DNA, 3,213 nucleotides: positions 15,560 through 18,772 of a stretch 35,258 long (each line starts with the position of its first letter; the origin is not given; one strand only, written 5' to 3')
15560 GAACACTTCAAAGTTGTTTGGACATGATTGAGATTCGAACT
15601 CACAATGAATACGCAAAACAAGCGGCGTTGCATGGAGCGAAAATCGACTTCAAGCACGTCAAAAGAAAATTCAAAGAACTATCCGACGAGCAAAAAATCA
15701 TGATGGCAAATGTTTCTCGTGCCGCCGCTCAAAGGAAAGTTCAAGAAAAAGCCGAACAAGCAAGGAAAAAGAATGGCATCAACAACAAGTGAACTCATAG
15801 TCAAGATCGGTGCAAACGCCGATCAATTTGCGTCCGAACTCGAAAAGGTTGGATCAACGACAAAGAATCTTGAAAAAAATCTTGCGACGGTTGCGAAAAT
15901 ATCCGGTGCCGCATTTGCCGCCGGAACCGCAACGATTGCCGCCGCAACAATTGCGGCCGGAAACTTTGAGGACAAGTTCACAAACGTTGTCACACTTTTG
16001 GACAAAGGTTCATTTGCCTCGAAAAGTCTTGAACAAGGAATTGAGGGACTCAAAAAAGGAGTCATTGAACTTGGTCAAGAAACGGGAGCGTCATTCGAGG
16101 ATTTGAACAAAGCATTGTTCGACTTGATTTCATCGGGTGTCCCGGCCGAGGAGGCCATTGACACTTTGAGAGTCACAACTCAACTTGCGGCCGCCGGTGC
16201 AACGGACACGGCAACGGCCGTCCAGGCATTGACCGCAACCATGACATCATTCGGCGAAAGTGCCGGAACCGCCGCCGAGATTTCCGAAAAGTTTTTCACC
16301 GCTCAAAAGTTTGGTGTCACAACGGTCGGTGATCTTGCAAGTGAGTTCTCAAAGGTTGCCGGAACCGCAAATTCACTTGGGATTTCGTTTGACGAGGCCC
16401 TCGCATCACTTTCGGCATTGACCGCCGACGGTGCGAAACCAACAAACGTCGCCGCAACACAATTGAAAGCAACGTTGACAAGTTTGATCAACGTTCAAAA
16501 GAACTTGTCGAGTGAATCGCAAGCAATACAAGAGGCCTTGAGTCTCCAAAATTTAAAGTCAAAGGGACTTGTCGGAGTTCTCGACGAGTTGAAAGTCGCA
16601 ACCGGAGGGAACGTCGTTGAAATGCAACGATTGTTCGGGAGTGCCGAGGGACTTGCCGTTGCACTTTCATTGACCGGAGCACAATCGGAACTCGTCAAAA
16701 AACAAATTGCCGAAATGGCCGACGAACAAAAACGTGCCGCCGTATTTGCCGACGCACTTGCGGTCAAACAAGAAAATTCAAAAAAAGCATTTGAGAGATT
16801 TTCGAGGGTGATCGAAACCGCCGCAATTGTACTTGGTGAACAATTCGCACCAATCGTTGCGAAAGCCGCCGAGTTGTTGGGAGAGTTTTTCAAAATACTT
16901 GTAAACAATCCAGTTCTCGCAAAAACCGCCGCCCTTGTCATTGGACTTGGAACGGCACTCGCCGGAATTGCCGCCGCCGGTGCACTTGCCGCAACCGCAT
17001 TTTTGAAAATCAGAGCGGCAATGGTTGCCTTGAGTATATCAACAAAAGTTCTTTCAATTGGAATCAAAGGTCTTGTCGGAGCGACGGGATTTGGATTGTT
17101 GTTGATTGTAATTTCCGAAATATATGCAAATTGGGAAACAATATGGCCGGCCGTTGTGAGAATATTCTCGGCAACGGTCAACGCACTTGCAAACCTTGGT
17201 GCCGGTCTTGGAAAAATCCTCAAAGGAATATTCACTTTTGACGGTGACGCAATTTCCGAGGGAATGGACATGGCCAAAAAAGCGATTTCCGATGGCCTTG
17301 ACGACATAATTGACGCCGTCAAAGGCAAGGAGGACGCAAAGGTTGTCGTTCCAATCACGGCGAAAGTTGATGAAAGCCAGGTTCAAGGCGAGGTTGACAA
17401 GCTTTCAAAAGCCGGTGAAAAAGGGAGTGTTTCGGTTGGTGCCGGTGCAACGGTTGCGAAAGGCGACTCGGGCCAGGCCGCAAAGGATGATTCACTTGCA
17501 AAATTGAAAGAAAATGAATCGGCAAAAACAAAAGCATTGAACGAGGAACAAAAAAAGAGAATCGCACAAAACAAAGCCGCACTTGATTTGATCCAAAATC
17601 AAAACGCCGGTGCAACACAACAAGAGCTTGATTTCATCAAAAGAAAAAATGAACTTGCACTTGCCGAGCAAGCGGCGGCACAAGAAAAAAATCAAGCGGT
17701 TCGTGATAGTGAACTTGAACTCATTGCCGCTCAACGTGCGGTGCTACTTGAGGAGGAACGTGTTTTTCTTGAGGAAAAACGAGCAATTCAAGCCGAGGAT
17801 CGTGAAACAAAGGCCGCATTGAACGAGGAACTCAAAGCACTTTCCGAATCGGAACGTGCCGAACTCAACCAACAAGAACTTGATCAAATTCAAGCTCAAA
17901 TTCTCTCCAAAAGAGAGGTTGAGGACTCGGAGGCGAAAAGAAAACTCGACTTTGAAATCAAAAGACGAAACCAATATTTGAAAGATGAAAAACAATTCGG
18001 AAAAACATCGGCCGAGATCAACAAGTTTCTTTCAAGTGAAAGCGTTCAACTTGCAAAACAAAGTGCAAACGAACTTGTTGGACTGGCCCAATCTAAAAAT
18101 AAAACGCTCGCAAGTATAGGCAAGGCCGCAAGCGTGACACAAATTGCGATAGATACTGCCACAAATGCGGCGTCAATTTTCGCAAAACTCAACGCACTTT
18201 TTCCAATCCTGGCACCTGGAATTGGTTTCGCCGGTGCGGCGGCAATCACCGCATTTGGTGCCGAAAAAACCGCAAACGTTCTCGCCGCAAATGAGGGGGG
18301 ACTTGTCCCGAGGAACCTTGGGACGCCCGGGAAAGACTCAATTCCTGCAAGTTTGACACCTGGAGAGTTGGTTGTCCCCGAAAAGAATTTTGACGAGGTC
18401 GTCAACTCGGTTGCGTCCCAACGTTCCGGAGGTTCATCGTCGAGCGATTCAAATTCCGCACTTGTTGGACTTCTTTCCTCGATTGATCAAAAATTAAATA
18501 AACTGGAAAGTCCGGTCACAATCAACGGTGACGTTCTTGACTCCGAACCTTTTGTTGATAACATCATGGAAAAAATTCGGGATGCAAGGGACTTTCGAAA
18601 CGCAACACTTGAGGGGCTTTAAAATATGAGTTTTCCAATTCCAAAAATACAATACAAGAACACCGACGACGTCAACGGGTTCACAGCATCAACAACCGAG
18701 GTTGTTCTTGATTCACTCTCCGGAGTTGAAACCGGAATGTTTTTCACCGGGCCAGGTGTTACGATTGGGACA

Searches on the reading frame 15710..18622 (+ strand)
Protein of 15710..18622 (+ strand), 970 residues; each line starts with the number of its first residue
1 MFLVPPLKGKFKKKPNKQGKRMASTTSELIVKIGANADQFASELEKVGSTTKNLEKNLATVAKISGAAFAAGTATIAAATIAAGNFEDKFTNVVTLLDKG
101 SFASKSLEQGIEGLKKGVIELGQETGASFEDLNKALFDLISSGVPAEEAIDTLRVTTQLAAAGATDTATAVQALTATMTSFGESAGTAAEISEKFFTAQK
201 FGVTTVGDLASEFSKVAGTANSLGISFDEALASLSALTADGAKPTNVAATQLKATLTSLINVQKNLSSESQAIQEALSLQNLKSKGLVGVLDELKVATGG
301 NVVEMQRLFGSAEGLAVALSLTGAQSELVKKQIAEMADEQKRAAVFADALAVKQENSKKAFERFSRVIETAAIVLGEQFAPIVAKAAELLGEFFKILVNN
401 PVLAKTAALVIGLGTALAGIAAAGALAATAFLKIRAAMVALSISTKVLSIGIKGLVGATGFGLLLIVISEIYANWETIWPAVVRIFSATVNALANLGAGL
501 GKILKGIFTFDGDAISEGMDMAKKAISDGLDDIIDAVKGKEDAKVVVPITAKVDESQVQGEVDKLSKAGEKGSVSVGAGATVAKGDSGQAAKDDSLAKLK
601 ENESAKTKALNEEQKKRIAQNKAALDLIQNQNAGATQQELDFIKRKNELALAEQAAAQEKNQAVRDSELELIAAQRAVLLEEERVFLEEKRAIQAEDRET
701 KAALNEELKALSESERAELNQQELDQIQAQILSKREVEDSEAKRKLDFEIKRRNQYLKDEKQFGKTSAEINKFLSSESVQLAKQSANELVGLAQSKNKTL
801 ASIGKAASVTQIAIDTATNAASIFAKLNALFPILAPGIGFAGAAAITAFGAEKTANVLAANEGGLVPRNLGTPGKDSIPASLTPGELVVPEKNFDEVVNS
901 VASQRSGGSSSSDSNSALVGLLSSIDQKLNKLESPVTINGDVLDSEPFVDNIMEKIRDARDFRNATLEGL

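Call 9: search_protein_families(library=pfam, max_evalue=0.001, proteins=[window:15710-18622:+])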
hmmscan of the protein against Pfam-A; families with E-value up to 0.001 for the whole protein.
window:15710-18622:+ (970 aa): 1 family
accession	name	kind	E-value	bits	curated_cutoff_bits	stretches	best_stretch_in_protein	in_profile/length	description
PF10145.14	PhageMin_Tail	-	1.6e-27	97.2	33.2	1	118-301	4-187/201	Phage-related minor tail protein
